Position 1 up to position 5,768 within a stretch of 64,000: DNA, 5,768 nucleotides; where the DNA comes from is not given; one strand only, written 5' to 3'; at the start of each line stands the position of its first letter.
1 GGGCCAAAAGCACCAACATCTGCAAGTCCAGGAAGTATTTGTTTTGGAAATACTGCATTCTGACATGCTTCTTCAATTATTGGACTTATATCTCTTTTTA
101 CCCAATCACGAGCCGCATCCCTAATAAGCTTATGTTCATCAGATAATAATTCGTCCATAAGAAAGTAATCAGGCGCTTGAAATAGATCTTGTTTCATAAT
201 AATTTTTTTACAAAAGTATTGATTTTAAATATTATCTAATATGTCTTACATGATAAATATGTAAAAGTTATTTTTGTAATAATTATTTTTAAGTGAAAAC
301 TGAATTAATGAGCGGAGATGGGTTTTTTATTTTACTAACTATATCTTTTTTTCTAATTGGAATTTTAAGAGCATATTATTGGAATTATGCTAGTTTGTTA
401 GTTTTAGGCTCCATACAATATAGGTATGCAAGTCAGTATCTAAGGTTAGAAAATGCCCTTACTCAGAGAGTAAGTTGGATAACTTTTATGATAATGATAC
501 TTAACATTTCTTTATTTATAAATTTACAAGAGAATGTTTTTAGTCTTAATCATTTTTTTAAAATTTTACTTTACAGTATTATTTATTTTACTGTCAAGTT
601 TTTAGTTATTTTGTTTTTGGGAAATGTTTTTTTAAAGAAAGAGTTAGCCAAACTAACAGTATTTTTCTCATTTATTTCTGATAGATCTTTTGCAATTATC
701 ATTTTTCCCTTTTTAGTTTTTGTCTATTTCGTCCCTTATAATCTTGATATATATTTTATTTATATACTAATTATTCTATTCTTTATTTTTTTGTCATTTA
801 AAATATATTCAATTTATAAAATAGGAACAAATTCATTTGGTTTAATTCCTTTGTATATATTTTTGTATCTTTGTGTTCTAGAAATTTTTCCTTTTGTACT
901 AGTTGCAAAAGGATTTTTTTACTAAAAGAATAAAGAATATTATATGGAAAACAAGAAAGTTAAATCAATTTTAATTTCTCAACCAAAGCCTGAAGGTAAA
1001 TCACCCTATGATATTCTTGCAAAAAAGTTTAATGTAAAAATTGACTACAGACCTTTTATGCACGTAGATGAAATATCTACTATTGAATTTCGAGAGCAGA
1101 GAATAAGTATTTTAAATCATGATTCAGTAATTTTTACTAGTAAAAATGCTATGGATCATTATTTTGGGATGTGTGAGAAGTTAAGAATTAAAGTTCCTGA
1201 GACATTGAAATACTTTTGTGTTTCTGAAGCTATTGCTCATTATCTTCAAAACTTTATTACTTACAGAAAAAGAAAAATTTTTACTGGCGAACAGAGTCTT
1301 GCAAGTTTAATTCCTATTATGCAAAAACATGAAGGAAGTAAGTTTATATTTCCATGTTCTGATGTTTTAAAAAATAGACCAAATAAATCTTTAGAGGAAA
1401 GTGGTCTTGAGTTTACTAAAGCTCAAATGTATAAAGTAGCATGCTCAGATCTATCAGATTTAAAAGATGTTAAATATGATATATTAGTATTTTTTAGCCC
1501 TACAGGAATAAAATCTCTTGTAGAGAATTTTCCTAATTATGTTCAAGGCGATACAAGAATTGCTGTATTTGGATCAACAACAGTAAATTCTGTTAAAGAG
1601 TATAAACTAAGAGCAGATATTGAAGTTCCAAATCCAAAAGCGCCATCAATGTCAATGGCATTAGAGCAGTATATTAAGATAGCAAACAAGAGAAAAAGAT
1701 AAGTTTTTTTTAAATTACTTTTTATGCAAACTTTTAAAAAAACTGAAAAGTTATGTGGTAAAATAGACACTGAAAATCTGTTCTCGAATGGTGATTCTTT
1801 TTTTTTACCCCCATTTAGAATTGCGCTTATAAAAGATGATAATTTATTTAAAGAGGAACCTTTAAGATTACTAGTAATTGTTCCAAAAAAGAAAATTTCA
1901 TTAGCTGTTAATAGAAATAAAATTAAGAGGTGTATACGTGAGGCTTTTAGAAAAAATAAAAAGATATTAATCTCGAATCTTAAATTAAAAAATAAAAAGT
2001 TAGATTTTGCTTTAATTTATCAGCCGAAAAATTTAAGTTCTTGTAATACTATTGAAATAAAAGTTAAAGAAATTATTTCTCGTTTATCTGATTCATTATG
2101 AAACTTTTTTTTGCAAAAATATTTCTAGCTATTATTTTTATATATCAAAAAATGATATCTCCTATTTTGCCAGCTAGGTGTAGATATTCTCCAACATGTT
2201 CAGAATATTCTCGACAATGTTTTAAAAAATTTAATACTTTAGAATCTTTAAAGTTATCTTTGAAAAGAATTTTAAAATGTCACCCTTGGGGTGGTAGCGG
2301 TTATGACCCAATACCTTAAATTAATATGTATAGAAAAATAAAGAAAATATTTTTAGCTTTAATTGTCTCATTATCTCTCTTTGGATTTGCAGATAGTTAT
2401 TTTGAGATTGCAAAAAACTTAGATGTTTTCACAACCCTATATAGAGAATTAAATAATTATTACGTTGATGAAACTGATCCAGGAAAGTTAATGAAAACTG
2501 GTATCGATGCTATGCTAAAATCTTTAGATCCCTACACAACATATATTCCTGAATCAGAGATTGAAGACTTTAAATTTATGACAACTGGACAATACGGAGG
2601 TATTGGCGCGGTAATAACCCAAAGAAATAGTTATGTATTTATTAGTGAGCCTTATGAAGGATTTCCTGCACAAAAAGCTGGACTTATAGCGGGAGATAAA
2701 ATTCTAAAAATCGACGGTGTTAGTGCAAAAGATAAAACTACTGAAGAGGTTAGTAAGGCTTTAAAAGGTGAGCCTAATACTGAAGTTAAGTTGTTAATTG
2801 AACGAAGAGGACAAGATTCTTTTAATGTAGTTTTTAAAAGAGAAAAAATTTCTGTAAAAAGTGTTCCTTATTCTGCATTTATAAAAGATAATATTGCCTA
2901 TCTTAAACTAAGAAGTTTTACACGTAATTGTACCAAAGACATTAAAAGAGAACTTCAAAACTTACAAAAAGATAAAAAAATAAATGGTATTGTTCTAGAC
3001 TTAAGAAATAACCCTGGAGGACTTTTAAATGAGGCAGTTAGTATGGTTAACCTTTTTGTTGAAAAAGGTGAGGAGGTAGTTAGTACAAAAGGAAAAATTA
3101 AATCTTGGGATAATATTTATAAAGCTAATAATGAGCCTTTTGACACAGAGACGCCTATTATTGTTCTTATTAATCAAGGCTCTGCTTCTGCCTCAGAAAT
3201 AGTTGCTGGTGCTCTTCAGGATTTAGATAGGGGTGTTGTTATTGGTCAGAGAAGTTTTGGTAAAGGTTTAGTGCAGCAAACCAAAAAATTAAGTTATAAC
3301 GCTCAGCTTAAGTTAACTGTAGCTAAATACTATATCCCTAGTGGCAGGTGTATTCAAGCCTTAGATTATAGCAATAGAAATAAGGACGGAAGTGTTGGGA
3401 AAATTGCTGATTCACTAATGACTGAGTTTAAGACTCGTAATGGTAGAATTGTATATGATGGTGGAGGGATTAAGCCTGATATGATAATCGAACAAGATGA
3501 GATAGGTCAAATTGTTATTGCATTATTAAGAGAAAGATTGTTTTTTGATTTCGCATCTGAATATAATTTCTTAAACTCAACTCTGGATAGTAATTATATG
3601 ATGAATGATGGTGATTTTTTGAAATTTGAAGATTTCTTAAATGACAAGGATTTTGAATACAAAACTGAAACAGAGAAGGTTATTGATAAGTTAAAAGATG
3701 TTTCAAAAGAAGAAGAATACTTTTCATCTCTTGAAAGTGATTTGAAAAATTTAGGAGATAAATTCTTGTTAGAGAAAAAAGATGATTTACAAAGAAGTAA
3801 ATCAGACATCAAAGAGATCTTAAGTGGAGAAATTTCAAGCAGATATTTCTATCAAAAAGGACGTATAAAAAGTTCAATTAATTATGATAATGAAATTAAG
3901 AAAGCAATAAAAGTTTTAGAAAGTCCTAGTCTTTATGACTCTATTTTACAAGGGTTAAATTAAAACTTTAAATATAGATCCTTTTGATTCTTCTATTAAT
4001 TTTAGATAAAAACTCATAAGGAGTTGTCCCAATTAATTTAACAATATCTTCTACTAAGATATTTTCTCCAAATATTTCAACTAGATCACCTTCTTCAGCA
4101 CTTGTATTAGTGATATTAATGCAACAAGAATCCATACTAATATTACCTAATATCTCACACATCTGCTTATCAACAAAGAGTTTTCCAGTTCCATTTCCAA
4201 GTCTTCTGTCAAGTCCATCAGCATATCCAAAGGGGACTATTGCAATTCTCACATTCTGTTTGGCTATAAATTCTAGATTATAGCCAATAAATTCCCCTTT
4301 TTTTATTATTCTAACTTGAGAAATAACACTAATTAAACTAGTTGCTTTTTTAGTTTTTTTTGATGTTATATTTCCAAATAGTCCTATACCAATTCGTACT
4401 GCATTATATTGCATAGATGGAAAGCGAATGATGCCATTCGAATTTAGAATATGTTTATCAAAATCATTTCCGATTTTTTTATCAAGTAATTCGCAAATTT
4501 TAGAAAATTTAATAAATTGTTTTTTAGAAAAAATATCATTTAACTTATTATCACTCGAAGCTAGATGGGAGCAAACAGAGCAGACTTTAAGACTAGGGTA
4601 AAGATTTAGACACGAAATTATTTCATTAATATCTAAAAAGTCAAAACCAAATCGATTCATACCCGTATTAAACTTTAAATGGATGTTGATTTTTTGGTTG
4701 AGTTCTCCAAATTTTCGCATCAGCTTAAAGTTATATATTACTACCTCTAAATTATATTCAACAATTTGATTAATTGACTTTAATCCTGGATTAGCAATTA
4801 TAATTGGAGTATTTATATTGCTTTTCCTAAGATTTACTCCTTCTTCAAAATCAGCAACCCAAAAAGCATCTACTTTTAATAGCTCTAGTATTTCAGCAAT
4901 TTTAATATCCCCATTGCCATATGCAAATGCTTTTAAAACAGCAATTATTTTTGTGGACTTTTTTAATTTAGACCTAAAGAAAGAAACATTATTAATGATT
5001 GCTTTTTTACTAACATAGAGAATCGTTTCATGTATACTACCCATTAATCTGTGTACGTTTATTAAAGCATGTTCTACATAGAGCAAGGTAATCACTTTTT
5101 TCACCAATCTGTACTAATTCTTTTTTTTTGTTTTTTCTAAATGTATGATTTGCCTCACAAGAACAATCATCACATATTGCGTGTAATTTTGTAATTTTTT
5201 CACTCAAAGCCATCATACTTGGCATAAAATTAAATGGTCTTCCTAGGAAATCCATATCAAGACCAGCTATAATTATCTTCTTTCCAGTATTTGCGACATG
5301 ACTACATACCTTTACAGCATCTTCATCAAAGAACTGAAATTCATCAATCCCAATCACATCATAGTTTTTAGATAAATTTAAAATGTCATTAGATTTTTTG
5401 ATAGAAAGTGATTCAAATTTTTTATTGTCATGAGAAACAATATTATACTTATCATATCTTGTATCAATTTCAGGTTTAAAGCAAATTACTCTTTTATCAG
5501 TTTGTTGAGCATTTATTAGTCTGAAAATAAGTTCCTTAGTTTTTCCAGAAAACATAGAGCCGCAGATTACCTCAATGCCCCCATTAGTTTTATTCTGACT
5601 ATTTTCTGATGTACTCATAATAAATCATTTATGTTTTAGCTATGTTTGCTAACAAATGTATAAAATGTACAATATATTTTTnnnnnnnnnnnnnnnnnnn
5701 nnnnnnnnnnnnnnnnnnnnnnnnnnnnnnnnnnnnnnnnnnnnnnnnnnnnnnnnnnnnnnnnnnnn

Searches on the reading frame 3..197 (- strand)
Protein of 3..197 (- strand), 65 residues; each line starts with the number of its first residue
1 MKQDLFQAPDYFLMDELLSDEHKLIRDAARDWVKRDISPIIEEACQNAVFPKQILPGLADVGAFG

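Call 19: search_protein_families(library=pfam, proteins=[window:3-197:-], max_evalue=0.00001)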
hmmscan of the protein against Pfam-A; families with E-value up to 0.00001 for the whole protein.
window:3-197:- (65 aa): 1 family
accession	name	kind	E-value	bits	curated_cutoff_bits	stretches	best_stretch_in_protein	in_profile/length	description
PF02771.21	Acyl-CoA_dh_N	-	9.5e-07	29.6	22.9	1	19-65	1-47/113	Acyl-CoA dehydrogenase, N-terminal domain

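Call 73: search_solved_structures(query=window:3-197:-, max_evalue=0.01)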
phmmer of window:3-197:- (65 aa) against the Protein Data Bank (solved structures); distinct sequences matched with E-value up to 0.01: 7.
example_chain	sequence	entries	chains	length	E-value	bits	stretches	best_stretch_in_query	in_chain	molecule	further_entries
2ix5_A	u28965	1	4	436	7.9e-05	26.3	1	9-64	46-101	ACYL-COENZYME A OXIDASE 4, PEROXISOMAL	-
2ix6_A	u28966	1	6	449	8.4e-05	26.2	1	9-64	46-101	ACYL-COENZYME A OXIDASE 4, PEROXISOMAL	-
2eba_A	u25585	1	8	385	0.00014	25.5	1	10-65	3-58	Putative glutaryl-CoA dehydrogenase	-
6fah_C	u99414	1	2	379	0.002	21.8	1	18-65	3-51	Caffeyl-CoA reductase-Etf complex subunit CarC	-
3d6b_A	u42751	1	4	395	0.0063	20.3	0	6-65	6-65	Glutaryl-CoA dehydrogenase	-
3eom_A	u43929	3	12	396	0.0063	20.3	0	6-65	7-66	Glutaryl-CoA dehydrogenase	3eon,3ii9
3gnc_A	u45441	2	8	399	0.0064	20.3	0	6-65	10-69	Glutaryl-CoA dehydrogenase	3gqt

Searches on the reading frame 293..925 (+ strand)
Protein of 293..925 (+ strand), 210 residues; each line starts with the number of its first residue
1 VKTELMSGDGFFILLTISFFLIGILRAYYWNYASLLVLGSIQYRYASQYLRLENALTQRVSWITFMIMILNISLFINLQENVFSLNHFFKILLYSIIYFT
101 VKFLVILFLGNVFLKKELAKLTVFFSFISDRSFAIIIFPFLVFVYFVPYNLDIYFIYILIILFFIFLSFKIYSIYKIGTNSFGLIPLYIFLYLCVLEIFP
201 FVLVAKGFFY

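Call 18: search_protein_families(library=pfam, proteins=[window:293-925:+], max_evalue=0.00001)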
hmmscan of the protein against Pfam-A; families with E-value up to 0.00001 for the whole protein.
window:293-925:+ (210 aa): 1 family
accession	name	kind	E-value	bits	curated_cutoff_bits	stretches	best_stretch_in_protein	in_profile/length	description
PF14093.11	DUF4271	-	7.9e-16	59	29.7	1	11-207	1-205/206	Domain of unknown function (DUF4271)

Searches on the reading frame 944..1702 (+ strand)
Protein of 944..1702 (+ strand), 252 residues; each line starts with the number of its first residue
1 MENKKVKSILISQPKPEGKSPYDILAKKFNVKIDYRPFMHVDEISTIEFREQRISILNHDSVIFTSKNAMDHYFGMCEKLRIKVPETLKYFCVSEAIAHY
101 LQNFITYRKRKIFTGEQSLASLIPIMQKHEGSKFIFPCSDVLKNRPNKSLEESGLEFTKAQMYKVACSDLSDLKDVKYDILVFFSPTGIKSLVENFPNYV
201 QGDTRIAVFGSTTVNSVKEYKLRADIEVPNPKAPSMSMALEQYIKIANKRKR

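Call 18: search_protein_families(library=pfam, proteins=[window:944-1702:+], max_evalue=0.00001)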
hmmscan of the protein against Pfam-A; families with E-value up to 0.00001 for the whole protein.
window:944-1702:+ (252 aa): 1 family
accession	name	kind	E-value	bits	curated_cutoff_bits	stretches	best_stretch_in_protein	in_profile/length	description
PF02602.20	HEM4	-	5.8e-28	98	27.5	1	45-236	18-229/231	Uroporphyrinogen-III synthase HemD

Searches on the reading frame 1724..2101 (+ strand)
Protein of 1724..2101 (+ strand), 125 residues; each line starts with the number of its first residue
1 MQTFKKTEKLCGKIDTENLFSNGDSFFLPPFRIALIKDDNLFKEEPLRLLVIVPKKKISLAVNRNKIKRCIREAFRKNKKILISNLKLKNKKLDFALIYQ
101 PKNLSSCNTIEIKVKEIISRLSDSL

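Call 18: search_protein_families(library=pfam, proteins=[window:1724-2101:+], max_evalue=0.00001)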
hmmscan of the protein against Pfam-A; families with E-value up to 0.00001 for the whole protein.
window:1724-2101:+ (125 aa): 1 family
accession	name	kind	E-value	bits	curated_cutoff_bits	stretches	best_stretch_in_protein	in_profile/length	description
PF00825.24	Ribonuclease_P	-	1.2e-14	54.7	22.3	1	4-102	1-88/109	Ribonuclease P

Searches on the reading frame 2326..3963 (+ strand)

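Call 18: search_protein_families(library=pfam, proteins=[window:2326-3963:+], max_evalue=0.00001)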
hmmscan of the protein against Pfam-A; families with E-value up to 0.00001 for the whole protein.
window:2326-3963:+ (545 aa): 4 families
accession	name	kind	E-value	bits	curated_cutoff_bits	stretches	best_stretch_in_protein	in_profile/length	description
PF03572.23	Peptidase_S41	-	1.3e-49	168.4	24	1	189-345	1-156/165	Peptidase family S41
PF17820.7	PDZ_6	-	8.6e-13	48.3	27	1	105-160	1-54/54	PDZ domain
PF00595.29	PDZ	-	1e-10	42.3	23.2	1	91-159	10-81/81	PDZ domain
PF13180.12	PDZ_2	-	2.5e-09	37.7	27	1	91-164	1-73/80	PDZ domain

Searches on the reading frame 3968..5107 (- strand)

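Call 18: search_protein_families(library=pfam, proteins=[window:3968-5107:-], max_evalue=0.00001)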
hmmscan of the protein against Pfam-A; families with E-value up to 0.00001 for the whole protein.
window:3968-5107:- (379 aa): 2 families
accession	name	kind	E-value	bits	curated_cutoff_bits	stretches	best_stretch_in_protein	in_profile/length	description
PF01168.26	Ala_racemase_N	-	9.7e-44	150.1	24.1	1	33-245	2-217/220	Alanine racemase, N-terminal domain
PF00842.27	Ala_racemase_C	-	5e-35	120.3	25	1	256-378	2-127/127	Alanine racemase, C-terminal domain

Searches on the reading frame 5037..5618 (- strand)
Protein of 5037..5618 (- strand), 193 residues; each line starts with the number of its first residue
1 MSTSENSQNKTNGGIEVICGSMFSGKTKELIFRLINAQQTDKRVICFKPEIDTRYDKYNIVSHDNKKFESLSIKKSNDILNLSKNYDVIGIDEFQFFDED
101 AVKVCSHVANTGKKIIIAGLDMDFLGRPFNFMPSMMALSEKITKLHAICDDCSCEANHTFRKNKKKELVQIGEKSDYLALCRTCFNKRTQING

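Call 18: search_protein_families(library=pfam, proteins=[window:5037-5618:-], max_evalue=0.00001)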
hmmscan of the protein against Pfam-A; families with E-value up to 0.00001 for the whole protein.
window:5037-5618:- (193 aa): 1 family
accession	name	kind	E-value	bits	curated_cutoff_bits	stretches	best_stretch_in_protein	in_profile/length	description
PF00265.24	TK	-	1.4e-52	178.5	20.6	1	14-185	2-176/176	Thymidine kinase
